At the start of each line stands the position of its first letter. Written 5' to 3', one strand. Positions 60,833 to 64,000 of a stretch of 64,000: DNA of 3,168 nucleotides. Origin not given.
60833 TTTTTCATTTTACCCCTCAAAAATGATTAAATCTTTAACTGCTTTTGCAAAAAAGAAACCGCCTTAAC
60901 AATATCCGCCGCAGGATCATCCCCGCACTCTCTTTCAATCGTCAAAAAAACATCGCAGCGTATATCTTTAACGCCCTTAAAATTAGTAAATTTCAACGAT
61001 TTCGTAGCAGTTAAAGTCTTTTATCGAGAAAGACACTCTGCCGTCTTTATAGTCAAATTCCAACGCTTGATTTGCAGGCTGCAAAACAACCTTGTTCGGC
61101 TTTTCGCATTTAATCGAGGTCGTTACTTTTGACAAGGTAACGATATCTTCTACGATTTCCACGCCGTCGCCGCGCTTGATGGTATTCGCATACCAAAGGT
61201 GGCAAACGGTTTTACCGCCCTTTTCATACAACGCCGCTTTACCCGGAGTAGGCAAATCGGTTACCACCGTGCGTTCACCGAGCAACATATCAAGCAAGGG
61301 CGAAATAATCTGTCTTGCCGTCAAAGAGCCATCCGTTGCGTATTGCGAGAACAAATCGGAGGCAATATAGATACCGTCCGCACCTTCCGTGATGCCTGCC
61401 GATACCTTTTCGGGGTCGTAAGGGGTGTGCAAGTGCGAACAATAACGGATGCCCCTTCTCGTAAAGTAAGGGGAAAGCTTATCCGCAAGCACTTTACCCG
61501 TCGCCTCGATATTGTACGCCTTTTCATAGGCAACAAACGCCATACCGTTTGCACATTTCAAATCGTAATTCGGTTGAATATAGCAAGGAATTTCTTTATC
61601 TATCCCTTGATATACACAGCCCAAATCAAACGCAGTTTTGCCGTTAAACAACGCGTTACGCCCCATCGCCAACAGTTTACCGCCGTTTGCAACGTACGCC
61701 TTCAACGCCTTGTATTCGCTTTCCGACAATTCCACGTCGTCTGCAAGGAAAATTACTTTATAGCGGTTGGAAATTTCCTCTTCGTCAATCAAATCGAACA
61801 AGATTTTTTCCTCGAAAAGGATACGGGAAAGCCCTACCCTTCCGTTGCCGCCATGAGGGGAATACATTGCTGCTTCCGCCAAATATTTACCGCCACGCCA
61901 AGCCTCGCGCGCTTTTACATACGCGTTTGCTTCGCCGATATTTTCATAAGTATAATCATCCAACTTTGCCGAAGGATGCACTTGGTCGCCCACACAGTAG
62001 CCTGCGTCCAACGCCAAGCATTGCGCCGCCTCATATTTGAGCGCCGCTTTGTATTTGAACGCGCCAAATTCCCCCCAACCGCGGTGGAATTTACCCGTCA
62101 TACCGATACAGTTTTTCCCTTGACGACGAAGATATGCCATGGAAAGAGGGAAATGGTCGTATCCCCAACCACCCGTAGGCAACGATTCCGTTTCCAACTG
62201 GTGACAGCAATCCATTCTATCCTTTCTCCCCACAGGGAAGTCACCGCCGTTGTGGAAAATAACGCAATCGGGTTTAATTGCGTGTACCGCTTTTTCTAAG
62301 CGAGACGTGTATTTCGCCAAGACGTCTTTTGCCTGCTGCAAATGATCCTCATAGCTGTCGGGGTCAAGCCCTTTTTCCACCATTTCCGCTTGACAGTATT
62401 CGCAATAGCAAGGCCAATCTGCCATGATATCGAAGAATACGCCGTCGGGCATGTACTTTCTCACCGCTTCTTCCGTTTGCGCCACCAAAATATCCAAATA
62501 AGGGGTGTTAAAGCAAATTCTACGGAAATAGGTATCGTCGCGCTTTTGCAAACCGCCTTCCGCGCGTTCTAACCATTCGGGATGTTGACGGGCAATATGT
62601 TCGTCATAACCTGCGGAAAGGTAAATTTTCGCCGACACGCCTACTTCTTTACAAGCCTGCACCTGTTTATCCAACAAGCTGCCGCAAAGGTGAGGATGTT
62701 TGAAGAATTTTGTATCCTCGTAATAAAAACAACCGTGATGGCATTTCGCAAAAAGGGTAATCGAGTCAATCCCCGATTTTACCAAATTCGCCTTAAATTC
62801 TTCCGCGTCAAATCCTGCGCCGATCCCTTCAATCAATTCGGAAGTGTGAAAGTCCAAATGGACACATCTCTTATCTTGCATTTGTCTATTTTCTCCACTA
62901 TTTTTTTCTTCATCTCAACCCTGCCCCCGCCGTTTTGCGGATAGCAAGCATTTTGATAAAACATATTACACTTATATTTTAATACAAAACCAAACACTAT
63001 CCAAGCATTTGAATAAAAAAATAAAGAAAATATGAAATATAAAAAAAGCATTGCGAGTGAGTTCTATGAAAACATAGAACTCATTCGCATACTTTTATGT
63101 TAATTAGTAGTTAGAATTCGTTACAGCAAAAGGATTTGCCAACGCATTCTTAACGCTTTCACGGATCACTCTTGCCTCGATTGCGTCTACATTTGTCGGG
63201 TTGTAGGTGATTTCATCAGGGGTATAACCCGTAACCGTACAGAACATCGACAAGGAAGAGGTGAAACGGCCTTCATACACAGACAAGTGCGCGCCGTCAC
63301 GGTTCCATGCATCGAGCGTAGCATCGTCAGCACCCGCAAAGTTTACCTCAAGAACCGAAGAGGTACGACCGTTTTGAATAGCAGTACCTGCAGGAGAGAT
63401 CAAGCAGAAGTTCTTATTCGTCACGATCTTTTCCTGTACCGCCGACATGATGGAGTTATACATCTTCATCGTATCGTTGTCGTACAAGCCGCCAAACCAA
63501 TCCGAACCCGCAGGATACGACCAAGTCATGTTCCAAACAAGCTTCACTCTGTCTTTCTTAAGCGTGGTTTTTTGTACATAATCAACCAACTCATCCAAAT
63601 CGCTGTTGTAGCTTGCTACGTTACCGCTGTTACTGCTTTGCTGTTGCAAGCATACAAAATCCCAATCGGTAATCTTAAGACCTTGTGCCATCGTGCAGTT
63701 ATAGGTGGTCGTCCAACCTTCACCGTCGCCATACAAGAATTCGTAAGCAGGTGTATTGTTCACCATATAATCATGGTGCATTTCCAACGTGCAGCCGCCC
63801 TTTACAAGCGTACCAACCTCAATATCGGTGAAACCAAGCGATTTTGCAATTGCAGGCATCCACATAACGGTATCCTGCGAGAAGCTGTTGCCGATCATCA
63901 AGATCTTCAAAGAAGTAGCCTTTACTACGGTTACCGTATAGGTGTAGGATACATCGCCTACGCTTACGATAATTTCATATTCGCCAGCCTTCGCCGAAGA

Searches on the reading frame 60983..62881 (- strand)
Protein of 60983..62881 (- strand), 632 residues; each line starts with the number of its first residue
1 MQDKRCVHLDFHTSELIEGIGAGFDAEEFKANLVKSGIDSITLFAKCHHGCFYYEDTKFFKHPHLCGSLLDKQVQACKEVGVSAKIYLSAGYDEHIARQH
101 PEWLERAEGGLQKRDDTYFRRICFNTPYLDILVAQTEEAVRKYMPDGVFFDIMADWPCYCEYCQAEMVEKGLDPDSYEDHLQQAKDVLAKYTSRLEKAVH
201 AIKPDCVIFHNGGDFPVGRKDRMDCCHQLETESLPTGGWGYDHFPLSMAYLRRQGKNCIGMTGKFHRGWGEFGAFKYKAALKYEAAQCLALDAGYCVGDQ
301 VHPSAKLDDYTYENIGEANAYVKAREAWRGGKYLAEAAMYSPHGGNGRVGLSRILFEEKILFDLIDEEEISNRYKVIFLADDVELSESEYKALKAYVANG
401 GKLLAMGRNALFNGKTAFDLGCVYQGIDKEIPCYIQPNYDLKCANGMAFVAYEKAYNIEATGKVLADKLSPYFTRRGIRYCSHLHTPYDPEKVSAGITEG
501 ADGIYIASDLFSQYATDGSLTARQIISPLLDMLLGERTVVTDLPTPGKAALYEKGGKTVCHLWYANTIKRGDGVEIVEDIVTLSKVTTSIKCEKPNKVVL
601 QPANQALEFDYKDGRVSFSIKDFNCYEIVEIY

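Call 9: search_protein_families(library=pfam, proteins=[window:60983-62881:-])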
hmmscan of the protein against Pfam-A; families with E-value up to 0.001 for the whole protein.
window:60983-62881:- (632 aa): 3 families
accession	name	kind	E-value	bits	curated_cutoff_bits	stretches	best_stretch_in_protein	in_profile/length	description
PF14871.12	GHL6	-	5.1e-28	98.4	35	1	25-152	1-132/132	Hypothetical glycosyl hydrolase 6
PF09822.16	ABC_transp_aux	-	2.6e-05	24.1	34.7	1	364-406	36-79/288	ABC-type uncharacterized transport system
PF01120.23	Alpha_L_fucos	-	4.2e-05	23.6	25.2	1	23-198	93-239/345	Alpha-L-fucosidase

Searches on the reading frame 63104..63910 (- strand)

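Call 9: search_protein_families(library=pfam, proteins=[window:63104-63910:-])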
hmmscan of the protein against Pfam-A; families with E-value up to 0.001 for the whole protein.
window:63104-63910:- (268 aa): 1 family
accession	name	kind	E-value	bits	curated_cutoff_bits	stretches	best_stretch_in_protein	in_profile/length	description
PF16227.11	DUF4886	-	7.6e-55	186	26.7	1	2-256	1-242/242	Domain of unknown function (DUF4886)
